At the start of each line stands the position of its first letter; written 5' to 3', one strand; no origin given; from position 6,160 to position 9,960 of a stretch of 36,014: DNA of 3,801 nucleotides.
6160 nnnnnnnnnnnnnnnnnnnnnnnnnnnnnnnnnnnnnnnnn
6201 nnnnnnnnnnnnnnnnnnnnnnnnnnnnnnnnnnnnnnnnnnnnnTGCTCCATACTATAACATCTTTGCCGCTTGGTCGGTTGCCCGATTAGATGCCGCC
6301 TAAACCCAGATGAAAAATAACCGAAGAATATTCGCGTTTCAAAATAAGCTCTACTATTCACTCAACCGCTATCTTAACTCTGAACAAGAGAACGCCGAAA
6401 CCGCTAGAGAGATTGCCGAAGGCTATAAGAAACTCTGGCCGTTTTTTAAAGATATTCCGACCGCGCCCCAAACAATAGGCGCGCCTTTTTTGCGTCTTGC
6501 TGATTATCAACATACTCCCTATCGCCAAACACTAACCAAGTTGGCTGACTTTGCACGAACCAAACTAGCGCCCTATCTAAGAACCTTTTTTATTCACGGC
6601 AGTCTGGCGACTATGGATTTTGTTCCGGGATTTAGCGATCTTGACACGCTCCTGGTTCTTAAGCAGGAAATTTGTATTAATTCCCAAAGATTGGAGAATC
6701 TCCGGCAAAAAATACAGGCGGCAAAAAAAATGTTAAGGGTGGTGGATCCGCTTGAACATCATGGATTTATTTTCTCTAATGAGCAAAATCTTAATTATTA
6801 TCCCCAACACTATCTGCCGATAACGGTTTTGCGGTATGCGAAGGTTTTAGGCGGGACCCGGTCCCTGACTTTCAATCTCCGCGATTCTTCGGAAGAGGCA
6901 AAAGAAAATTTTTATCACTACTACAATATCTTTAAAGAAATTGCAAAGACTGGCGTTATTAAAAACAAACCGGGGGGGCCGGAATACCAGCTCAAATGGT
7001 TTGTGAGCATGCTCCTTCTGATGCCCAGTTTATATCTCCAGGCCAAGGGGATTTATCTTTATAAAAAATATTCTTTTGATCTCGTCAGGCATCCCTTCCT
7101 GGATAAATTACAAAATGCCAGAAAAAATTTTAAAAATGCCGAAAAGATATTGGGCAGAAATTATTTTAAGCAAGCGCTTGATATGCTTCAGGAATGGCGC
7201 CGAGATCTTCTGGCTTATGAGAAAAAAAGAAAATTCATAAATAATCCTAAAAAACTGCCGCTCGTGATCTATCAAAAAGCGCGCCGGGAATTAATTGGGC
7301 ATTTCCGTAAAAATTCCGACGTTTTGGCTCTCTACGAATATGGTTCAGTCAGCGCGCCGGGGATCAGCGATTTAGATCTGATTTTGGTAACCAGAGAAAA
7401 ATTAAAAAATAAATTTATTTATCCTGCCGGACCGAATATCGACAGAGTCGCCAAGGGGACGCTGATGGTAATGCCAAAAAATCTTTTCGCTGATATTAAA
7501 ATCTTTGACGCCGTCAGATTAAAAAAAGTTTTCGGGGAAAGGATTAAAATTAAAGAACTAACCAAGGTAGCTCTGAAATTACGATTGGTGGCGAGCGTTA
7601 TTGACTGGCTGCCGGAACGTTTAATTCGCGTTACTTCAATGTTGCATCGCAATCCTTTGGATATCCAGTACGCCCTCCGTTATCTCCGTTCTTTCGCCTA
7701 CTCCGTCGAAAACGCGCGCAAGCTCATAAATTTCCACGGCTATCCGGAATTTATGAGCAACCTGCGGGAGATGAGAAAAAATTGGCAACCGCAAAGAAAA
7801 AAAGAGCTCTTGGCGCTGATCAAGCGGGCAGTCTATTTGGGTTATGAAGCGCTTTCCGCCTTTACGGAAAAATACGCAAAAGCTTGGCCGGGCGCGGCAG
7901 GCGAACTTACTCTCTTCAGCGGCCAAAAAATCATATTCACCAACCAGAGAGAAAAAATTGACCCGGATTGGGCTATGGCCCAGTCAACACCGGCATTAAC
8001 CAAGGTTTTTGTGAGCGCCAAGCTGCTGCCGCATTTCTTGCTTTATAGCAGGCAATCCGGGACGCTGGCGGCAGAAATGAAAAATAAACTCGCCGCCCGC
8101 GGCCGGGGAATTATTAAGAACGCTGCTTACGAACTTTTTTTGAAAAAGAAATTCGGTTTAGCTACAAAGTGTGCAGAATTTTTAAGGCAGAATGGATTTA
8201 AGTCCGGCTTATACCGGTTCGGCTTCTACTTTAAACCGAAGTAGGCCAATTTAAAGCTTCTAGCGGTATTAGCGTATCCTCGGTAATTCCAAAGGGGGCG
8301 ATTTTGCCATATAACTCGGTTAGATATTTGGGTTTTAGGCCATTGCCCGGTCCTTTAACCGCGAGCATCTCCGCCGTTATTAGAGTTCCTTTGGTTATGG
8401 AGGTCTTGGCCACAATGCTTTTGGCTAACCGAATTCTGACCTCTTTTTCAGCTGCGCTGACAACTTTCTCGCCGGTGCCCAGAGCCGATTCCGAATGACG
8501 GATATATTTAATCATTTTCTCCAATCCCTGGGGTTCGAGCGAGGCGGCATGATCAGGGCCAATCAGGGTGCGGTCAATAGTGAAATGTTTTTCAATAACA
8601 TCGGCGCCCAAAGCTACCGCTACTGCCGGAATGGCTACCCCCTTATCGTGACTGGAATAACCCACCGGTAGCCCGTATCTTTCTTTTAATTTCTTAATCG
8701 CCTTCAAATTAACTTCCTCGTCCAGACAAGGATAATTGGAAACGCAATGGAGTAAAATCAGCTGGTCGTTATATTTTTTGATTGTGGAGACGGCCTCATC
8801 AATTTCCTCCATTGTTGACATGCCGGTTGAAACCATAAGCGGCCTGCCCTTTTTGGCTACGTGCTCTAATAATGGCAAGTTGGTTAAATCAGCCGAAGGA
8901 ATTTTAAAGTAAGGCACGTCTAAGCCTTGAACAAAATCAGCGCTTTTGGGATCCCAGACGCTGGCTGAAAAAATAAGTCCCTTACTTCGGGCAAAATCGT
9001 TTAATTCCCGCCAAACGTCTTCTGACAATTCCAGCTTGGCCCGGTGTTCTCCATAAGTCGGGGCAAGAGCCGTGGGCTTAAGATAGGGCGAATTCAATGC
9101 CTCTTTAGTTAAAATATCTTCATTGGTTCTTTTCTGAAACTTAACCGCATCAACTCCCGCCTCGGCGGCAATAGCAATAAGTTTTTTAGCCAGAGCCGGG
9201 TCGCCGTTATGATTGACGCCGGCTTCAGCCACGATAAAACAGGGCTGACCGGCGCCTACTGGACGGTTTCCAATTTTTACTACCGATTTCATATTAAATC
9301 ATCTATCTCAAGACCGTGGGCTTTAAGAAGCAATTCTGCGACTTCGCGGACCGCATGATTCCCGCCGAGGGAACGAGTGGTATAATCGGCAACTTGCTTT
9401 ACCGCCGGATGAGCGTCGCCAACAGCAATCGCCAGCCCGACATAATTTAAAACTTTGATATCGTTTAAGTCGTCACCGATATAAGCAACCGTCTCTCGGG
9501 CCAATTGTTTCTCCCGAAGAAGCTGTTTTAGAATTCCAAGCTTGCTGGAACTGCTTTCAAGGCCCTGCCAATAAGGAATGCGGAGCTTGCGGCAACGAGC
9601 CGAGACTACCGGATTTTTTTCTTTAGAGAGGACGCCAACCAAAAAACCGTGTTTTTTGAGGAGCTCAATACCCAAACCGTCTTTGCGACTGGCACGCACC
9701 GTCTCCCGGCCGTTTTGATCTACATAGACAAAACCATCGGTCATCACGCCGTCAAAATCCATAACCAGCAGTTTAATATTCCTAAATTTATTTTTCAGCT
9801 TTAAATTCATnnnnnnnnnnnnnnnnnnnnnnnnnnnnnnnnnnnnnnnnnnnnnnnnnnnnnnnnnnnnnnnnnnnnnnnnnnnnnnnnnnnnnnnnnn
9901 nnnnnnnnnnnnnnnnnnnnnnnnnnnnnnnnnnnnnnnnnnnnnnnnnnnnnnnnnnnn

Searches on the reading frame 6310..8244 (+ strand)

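Call 8: search_protein_families(library=pfam, proteins=[window:6310-8244:+])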
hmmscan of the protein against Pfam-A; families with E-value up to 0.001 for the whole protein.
window:6310-8244:+ (644 aa): 2 families
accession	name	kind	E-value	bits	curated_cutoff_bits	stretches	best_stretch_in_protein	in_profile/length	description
PF18765.7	Polbeta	-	2.8e-05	24.6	26.9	0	89-146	12-68/93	Polymerase beta, Nucleotidyltransferase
PF12633.13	Adenyl_cycl_N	-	0.00025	21.5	27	0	86-159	88-157/199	Adenylate cyclase NT domain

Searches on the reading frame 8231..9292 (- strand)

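Call 8: search_protein_families(library=pfam, proteins=[window:8231-9292:-])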
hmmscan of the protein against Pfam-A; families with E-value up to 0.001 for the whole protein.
window:8231-9292:- (353 aa): 2 families
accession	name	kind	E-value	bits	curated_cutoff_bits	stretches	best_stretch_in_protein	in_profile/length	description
PF03102.20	NeuB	-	4.5e-87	291.9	22.1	1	38-276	1-241/241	NeuB family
PF08666.17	SAF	-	4.3e-05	24.4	21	1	291-342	2-57/63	SAF domain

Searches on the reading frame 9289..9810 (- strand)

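Call 8: search_protein_families(library=pfam, proteins=[window:9289-9810:-])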
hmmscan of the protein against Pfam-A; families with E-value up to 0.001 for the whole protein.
window:9289-9810:- (173 aa): 3 families
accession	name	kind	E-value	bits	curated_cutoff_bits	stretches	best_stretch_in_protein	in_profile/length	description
PF08282.18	Hydrolase_3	-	5.7e-14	52.9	20.9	1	85-147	183-245/255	haloacid dehalogenase-like hydrolase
PF00702.32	Hydrolase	-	5.6e-05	24.1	26.4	0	92-125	158-191/191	haloacid dehalogenase-like hydrolase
PF13419.12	HAD_2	-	0.00081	20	23.8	0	48-119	88-166/178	Haloacid dehalogenase-like hydrolase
